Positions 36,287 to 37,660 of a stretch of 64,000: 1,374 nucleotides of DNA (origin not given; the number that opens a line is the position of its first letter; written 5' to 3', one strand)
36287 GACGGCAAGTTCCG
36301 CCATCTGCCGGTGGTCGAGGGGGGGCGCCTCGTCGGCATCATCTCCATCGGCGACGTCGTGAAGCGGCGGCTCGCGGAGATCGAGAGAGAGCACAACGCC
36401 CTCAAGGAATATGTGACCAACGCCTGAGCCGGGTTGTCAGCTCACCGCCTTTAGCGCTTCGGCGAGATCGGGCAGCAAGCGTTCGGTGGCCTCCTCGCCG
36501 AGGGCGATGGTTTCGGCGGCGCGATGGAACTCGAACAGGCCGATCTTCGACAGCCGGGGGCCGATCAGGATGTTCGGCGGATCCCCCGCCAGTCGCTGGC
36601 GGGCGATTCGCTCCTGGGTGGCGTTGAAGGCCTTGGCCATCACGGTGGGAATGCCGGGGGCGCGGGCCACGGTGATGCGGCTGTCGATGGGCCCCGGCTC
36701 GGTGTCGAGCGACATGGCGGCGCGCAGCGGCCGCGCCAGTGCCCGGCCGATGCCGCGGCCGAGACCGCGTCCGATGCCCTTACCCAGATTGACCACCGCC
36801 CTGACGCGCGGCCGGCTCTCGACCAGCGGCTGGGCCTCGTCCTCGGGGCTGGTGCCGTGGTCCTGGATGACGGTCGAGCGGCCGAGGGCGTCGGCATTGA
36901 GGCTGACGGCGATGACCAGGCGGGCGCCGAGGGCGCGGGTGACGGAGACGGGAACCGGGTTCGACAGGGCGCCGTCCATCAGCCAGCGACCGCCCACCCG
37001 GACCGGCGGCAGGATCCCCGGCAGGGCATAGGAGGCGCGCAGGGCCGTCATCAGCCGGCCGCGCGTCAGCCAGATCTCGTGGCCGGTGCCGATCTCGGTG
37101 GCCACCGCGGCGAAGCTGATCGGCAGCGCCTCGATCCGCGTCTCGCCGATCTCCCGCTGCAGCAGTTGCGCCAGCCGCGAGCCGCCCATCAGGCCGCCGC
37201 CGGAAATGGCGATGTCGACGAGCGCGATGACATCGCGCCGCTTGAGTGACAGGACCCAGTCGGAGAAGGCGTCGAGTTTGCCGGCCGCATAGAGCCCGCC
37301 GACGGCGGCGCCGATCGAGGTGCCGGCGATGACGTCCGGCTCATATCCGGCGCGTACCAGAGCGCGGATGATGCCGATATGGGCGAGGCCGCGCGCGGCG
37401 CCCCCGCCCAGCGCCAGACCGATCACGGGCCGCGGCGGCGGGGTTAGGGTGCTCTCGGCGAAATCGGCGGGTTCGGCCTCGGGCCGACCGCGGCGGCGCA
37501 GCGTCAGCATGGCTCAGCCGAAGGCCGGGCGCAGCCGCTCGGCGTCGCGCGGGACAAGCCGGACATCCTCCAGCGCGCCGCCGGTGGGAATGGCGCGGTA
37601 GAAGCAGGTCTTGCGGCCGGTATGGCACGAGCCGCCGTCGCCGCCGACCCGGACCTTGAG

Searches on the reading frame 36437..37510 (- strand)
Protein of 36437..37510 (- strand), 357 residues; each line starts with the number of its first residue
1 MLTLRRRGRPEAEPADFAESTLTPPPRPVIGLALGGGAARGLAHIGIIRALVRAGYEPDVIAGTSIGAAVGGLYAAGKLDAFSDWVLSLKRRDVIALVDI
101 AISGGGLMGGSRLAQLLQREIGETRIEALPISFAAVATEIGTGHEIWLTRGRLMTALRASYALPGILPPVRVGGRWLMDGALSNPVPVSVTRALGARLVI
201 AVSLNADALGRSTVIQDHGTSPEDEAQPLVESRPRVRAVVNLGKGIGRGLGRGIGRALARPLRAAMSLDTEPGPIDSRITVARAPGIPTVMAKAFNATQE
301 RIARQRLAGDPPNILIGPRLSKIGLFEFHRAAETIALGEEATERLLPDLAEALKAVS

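Call 8: search_protein_families(library=pfam, proteins=[window:36437-37510:-])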
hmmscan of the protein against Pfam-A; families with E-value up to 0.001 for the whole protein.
window:36437-37510:- (357 aa): 1 family
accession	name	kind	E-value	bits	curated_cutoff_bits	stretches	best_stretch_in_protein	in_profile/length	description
PF01734.28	Patatin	-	1.5e-32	113.8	27.7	1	32-190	1-189/191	Patatin-like phospholipase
